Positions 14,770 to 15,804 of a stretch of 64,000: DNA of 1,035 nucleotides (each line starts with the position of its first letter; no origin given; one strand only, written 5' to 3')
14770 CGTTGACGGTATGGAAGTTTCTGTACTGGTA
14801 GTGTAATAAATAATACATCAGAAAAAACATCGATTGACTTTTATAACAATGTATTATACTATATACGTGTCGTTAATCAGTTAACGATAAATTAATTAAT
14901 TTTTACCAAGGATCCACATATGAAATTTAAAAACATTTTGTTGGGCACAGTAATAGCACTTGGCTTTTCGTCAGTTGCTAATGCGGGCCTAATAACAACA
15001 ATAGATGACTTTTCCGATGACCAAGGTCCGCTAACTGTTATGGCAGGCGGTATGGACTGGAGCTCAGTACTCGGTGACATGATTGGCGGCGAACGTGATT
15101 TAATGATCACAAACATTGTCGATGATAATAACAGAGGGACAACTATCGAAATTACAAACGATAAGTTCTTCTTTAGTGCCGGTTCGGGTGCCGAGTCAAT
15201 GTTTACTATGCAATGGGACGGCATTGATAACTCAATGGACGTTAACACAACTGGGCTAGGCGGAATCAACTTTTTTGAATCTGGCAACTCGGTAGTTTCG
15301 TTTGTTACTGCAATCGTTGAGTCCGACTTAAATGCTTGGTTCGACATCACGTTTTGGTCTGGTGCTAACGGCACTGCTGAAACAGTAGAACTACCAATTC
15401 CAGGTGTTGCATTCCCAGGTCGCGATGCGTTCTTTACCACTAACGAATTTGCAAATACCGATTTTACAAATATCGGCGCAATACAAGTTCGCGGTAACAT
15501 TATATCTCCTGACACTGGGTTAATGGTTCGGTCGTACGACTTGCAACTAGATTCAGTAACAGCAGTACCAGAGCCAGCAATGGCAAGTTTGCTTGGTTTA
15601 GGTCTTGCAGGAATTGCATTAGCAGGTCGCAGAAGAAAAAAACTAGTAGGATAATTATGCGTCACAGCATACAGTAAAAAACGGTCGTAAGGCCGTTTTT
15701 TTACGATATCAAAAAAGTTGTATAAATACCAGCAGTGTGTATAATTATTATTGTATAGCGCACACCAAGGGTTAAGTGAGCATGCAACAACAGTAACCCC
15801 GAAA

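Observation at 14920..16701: Two tandem PEP-CTERM-type secreted proteins encoded by a phage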

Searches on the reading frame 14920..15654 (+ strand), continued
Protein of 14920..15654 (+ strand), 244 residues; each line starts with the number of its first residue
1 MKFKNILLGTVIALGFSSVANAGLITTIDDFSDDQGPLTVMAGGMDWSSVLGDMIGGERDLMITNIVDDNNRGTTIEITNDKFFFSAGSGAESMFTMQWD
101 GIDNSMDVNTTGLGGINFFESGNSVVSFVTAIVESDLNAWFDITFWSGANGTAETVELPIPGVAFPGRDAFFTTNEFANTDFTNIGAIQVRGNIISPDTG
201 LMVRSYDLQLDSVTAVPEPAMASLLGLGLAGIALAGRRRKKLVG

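Call 54: find_related_loci(query=A4, collection=genome_contigs, flank=10000)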
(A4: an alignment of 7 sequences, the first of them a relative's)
Query A4 (265 aa) in genome_contigs; peptide patterns used: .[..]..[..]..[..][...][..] (x = any residue, [..] = any of these).
31 stretches matched a pattern; 15 encode a relative of the query (tblastn E <= 1e-3); 15 distinct loci.
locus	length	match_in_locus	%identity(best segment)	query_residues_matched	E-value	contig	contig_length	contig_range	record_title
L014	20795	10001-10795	96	1-265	2e-163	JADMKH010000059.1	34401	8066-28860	MAG: Thiobacillus sp. isolate MAG_95 NODE_1198_length_34401_cov_4.489868, whole genome shotgun sequence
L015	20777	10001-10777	47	1-263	5e-59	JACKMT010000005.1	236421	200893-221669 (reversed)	MAG: Chromatiaceae bacterium isolate HK-STAS-PROT-125 HK-STAS-PROT-125_5, whole genome shotgun sequence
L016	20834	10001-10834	47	1-264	6e-57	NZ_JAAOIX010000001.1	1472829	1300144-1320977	Pseudomaricurvus alcaniphilus strain MEBiC06469 NODE_1_length_1472829_cov_39.411191, whole genome shotgun sequence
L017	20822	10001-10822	39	2-265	1e-39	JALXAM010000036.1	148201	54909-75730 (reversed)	MAG: Sedimenticola sp. isolate T2_metabat1_scaf2bin.270 T2_NODE_26_length_148201_cov_8.066028, whole genome shotgun sequ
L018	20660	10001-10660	35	14-262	1e-26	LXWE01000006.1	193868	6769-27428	Alteromonadaceae bacterium XY-R5 NODE_6, whole genome shotgun sequence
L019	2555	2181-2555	41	3-107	3e-17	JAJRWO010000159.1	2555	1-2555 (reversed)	MAG: Gammaproteobacteria bacterium isolate Dive96_bin2.238 k141_1921353, whole genome shotgun sequence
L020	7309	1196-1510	38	24-127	1e-14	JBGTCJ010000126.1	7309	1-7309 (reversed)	MAG: Pirellulaceae bacterium isolate JTS-RE117 k141_5854422, whole genome shotgun sequence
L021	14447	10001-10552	30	24-219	2e-14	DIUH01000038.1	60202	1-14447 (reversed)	MAG TPA_asm: Planctomycetaceae bacterium UBA6163 UBA6163_contig_14882, whole genome shotgun sequence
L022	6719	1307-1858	31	24-219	9e-14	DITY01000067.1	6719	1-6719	MAG TPA_asm: Planctomycetaceae bacterium UBA6172 UBA6172_contig_227313, whole genome shotgun sequence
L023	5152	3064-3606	35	49-252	2e-13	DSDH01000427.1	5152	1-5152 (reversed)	MAG TPA_asm: Phycisphaerales bacterium isolate SpSt-1214 Ga0129302_1010747, whole genome shotgun sequence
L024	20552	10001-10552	29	24-219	4e-13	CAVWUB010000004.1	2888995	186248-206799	MAG: uncultured Planctomycetaceae bacterium isolate MFD03066.bin.1.8 genome assembly, contig: contig_6476, whole genome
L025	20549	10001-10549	30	25-219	5e-13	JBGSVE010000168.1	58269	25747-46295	MAG: Pirellulaceae bacterium isolate JTS-AC45 k141_1793417, whole genome shotgun sequence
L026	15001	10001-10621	31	24-251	2e-11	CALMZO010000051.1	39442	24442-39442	MAG TPA_asm: uncultured Chloroflexi bacterium isolate SRR6670122_bin.22_CONCOCT_v1.1_MAG genome assembly, contig: ERZ534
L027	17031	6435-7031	29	48-264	1e-9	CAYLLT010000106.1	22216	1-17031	MAG TPA_asm: uncultured Planctomycetales bacterium isolate SRP119689_co1_258 genome assembly, contig: NODE_3078_length_2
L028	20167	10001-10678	24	20-252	8e-6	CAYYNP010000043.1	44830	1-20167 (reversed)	MAG TPA_asm: uncultured Planctomycetaceae bacterium isolate SRP077602_co5_509 genome assembly, contig: NODE_3958_length_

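Call 57: find_encoding_contigs(protein=P0023, flank=5000, max_places=4)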
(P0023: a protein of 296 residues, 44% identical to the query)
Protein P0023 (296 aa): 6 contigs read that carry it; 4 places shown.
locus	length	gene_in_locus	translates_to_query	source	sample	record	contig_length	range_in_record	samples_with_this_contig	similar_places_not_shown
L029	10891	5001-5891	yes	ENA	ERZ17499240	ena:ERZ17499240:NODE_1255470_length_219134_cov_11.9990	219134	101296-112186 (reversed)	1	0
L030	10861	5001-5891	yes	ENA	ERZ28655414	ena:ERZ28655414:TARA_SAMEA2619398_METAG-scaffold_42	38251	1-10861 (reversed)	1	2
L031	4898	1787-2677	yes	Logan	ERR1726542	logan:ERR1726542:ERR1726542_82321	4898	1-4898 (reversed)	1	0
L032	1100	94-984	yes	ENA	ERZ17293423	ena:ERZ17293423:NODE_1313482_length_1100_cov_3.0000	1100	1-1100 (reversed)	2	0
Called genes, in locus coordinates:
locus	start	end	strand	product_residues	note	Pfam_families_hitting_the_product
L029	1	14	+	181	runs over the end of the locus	-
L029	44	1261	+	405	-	PF00696:AA_kinase, PF01472:PUA (weak)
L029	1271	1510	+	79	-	-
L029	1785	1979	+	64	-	-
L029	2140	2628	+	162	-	-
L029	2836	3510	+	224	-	-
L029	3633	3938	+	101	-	-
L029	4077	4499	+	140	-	-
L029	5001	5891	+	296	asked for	PF07589:PEP_exosort_dom (weak)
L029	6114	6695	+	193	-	-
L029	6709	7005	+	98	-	-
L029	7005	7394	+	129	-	-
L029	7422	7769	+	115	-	PF07087:DUF1353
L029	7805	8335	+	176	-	PF00929:RNase_T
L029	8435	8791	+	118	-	-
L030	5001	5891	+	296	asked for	PF07589:PEP_exosort_dom (weak)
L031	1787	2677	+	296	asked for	PF07589:PEP_exosort_dom (weak)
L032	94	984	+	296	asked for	PF07589:PEP_exosort_dom (weak)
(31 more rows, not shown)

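Call 58: find_encoding_contigs(protein=P0013, flank=5000, max_places=4)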
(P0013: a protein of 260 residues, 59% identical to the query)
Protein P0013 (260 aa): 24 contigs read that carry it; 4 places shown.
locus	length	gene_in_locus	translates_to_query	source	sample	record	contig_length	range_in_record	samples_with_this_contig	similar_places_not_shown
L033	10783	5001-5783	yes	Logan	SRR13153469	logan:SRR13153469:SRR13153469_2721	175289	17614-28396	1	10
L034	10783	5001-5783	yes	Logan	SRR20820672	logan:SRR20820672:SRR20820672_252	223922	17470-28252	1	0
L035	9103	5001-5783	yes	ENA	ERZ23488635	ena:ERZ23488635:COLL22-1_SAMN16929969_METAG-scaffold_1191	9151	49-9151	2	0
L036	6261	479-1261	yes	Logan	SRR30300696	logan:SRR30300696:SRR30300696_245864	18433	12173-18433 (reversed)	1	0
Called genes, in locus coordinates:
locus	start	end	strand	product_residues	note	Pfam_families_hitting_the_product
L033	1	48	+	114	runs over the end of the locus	PF09152:DUF1937, PF14359:DUF4406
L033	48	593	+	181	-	-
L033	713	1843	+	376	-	PF00696:AA_kinase, PF01472:PUA (weak)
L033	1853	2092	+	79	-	-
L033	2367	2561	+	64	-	-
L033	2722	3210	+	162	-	-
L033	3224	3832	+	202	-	-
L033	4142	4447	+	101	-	-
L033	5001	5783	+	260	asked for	-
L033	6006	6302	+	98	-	-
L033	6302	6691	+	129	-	-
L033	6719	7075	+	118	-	PF07087:DUF1353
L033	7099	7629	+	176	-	PF00929:RNase_T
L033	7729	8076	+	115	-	-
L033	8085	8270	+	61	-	-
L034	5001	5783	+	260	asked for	-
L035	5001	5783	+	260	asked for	-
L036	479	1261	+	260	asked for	-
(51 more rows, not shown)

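Call 91: search_protein_families(library=ncbifam, proteins=[L027:7225-8865:+, L028:5800-7251:+, L016:2388-3941:-, L014:15628-17709:-, L017:17823-19907:+, L026:913-3462:+], max_evalue=0.00001)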
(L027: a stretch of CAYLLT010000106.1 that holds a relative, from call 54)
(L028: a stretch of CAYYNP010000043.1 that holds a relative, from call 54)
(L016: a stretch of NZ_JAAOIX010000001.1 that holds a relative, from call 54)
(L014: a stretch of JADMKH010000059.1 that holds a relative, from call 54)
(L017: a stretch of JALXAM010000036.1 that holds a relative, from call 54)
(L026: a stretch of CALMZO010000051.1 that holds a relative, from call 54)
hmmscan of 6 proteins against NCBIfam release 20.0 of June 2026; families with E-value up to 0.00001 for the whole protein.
L027:7225-8865:+ (546 aa): 8 families
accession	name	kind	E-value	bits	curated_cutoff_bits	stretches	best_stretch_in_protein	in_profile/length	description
NF007790.0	PRK10484.1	equivalog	5.6e-80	269.6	401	1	23-489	8-481/527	solute:sodium symporter family transporter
TIGR00813.1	sss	superfamily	3.9e-72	243.6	184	1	49-446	1-408/411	sodium/solute symporter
TIGR02119.1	panF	equivalog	6.1e-24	84.9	328.05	1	24-482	7-459/471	sodium/pantothenate symporter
TIGR03648.1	Na_symport_lg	subfamily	3.4e-21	75.3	320.75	2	336-490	362-526/547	VC_2705 family sodium/solute symporter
TIGR02121.1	Na_Pro_sym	equivalog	4.5e-21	75.1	515.5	1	28-495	11-470/488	sodium/proline symporter PutP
NF011948.0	PRK15419.1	equivalog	3.8e-15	55.7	955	1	334-494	325-473/502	sodium/proline symporter PutP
NF006903.2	PRK09395.1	subfamily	7.8e-11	41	750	1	13-217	30-233/552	cation/acetate symporter ActP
NF009135.0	PRK12488.1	subfamily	2.4e-08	33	850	1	16-226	30-239/549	cation/acetate symporter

L028:5800-7251:+ (483 aa): 2 families
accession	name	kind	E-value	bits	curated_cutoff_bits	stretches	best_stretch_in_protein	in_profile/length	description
TIGR00880.1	2_A_01_02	superfamily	8.7e-12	45.3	131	1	307-417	3-113/141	multidrug resistance protein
NF003477.0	PRK05122.1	subfamily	3.6e-09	35.8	374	1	96-453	48-395/404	MFS transporter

L016:2388-3941:- (517 aa): 10 families
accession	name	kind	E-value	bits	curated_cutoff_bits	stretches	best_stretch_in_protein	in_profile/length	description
TIGR03013.1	EpsB_2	subfamily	9.1e-155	516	393.35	1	102-517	33-443/443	TIGR03013 family XrtA/PEP-CTERM system glycosyltransferase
TIGR03025.1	EPS_sugtrans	subfamily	1.9e-110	370.1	295.55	1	83-516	7-444/445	exopolysaccharide biosynthesis polyprenyl glycosylphosphotransferase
TIGR03023.1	WcaJ_sugtrans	equivalog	9.8e-85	285.5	410.75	1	97-514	27-450/453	undecaprenyl-phosphate glucose phosphotransferase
TIGR03022.1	WbaP_sugtrans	subfamily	1.7e-59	202.3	403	1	92-516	17-455/456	undecaprenyl-phosphate galactose phosphotransferase WbaP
NF041877.1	EPS_EpsZ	equivalog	8.7e-43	146.6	800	1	95-515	31-457/459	exopolysaccharide biosynthesis polyisoprenyl-phosphate hexose-1-phosphate transferase EpsZ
NF050817.1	PolSacchBiosHfsE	equivalog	1.2e-41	143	750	1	89-511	35-460/467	polysaccharide biosynthesis protein HfsE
NF052601.1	undeca_RfbP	equivalog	4.1e-38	131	330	1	323-514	42-239/244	undecaprenyl-phosphate galactose phosphotransferase family protein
NF007518.0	PRK10124.1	equivalog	8.2e-37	127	684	1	192-504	143-451/464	undecaprenyl-phosphate glucose phosphotransferase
NF011751.0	PRK15204.1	equivalog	2e-32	112.5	907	1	88-515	33-474/476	undecaprenyl-phosphate galactose phosphotransferase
NF045514.1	glycotran_HepC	equivalog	5.9e-25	87.9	140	1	317-437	108-211/220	heterocyst development glycosyltransferase HepC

L014:15628-17709:- (693 aa): 55 families (the best 25 are shown)
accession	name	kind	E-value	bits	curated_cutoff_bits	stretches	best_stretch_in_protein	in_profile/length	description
TIGR02916.1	PEP_his_kin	equivalog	6.6e-274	910.7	300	1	12-681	2-679/679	XrtA/PEP-CTERM system histidine kinase PrsK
NF008468.0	PRK11360.1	equivalog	2.6e-21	75.6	646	1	480-684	400-610/616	two-component system sensor histidine kinase AtoS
NF010411.0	PRK13837.1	equivalog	4.1e-17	61.5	647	1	269-687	243-680/828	two-component system VirA-like sensor kinase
NF007688.0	PRK10364.1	equivalog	1.6e-16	60.1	479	1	567-683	337-452/460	two-component system sensor histidine kinase ZraS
NF052573.1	HisKinEspAMyxo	equivalog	1.9e-16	59.3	1400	1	453-681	372-610/755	serine histidine kinase EspA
NF041777.1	sens_FixL_Rhizob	equivalog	4.5e-16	58.6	850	1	497-683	290-482/485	sensor protein FixL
NF008298.1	PRK11086.1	subfamily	2.8e-15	55.8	520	1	560-684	404-527/529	DcuS/MalK family sensor histidine kinase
NF006800.0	PRK09303.1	equivalog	3.3e-15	55.9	342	1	461-682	137-377/383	histidine kinase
NF052574.1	HisKinEspCMyxo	equivalog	7.4e-15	54.2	1200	1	481-682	422-637/785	serine histidine kinase EspC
NF047794.1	HisKinPtgB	equivalog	8.1e-15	54.1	1000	1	461-669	426-642/656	two-component system sensor histidine kinase PgtB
NF046044.1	PnpS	equivalog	1e-14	54.4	400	1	548-681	256-390/390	two-component system histidine kinase PnpS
TIGR02966.1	phoR_proteo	equivalog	1.8e-14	53.5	334.2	1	484-679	122-332/333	phosphate regulon sensor histidine kinase PhoR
NF008543.0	PRK11466.1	equivalog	6.7e-14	50.7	982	1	576-685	556-665/914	TMAO reductase system sensor histidine kinase/response regulator TorS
NF041880.1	EPS_EpsF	equivalog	1.2e-13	50.5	900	1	514-681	314-492/492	response regulator EpsF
NF053867.1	SprKinKinDBac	equivalog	3.8e-13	48.7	775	1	572-684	388-499/500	sporulation kinase KinD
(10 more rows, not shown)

L017:17823-19907:+ (694 aa): 61 families (the best 25 are shown)
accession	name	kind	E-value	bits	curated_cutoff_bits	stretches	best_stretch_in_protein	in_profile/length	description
TIGR02916.1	PEP_his_kin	equivalog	1.3e-239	797.3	300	1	11-685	1-679/679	XrtA/PEP-CTERM system histidine kinase PrsK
NF008468.0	PRK11360.1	equivalog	8.6e-25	87.1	646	1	463-688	380-610/616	two-component system sensor histidine kinase AtoS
NF010411.0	PRK13837.1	equivalog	1.6e-23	82.7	647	1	415-687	379-676/828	two-component system VirA-like sensor kinase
NF052574.1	HisKinEspCMyxo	equivalog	7.6e-23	80.6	1200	1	462-688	400-639/785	serine histidine kinase EspC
NF033092.0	HK_WalK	equivalog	3e-20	72.4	725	1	485-685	378-593/594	cell wall metabolism sensor histidine kinase WalK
NF041880.1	EPS_EpsF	equivalog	1.8e-19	69.6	900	1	477-685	272-492/492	response regulator EpsF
NF052573.1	HisKinEspAMyxo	equivalog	3.2e-19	68.4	1400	1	473-685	378-610/755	serine histidine kinase EspA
TIGR02966.1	phoR_proteo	equivalog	2.7e-18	66.1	334.2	1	484-684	119-333/333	phosphate regulon sensor histidine kinase PhoR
TIGR02956.1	TMAO_torS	equivalog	5.3e-18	64.5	676.5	1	545-689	535-685/967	TMAO reductase system sensor histidine kinase/response regulator TorS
NF041735.1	hist_kin_RppB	equivalog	6.8e-18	64.7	400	1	479-685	216-438/438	two-component system sensor histidine kinase RppB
NF006800.0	PRK09303.1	equivalog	4.7e-17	62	342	1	464-687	138-378/383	histidine kinase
NF046026.1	HisKinCckACaul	equivalog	1e-16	60.2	1000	1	462-687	285-533/678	cell cycle histidine kinase CckA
NF046020.1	HisKinCckABruc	equivalog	2.5e-16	58.7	1000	1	459-687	459-708/868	cell cycle histidine kinase CckA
NF046044.1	PnpS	equivalog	2.6e-16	59.6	400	1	574-685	275-390/390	two-component system histidine kinase PnpS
NF008298.1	PRK11086.1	subfamily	5.2e-16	58.2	520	1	582-686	421-525/529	DcuS/MalK family sensor histidine kinase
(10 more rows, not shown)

L026:913-3462:+ (849 aa): 0 families

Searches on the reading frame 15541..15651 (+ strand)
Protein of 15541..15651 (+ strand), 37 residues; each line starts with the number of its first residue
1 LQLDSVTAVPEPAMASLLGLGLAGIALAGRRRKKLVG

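Call 23: search_protein_families(library=ncbifam, proteins=[window:15541-15651:+], max_evalue=10)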
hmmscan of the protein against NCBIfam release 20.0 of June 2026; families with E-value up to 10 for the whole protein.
seq(37 aa): 19 families
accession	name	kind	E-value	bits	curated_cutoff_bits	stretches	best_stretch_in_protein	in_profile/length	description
NF033554.9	floc_PepA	equivalog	1.3e-08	35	80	1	7-33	235-261/261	flocculation-associated PEP-CTERM protein PepA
NF041538.1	PEP_EDSA_1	subfamily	4.5e-08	33.1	100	1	5-32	279-307/307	EDSAP-1 family PEP-CTERM protein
NF038125.1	PEP_CTERM_THxN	subfamily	7.4e-07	29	85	1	5-32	219-246/246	THxN family PEP-CTERM protein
NF038126.1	PEP_CTERM_FxDxF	subfamily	2.3e-06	27.9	50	1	5-32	138-165/165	FxDxF family PEP-CTERM protein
NF038120.1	PEP_CTERM_QFxxD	subfamily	4.2e-06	26.8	80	1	5-33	189-215/215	NF038120 family PEP-CTERM protein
NF038129.1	PEP_NF038129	equivalog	5.3e-06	26.4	65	1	5-32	167-194/194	NF038129 family PEP-CTERM protein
TIGR02595.1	PEP_CTERM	domain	1.4e-05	25.6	16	1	9-33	1-23/24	PEP-CTERM sorting domain-containing protein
NF038124.1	PEP_CTERM_TLD_A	exception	1.8e-05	24.5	100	1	3-33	205-235/235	PEP_CTERM-anchored TLD domain-containing protein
NF038118.1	PEP_CTERM_CCXG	equivalog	0.00016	21.4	90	1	7-32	174-199/199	CCXG family PEP-CTERM protein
NF041927.1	Xrt_dep_XDP1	equivalog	0.00062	19.8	125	1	7-32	217-242/242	exosortase-dependent surface protein XDP1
TIGR03901.2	MYXO-CTERM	domain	0.00085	19.6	20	1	11-32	13-32/34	MYXO-CTERM sorting domain-containing protein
NF033947.0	PEP-cistern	hypoth_equivalog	0.00085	19.1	60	1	4-31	168-195/195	cistern family PEP-CTERM protein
NF038119.1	PEP_CTERM_MHFG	equivalog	0.00095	19.6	100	1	4-33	231-260/260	MHFG family PEP-CTERM protein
TIGR03370.1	VPLPA-CTERM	domain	0.0014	18.6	25.35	1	9-33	1-25/25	VPLPA-CTERM sorting domain-containing protein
TIGR01167.1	LPXTG_anchor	domain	0.035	14.8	15.9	1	15-34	13-33/34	LPXTG cell wall anchor domain-containing protein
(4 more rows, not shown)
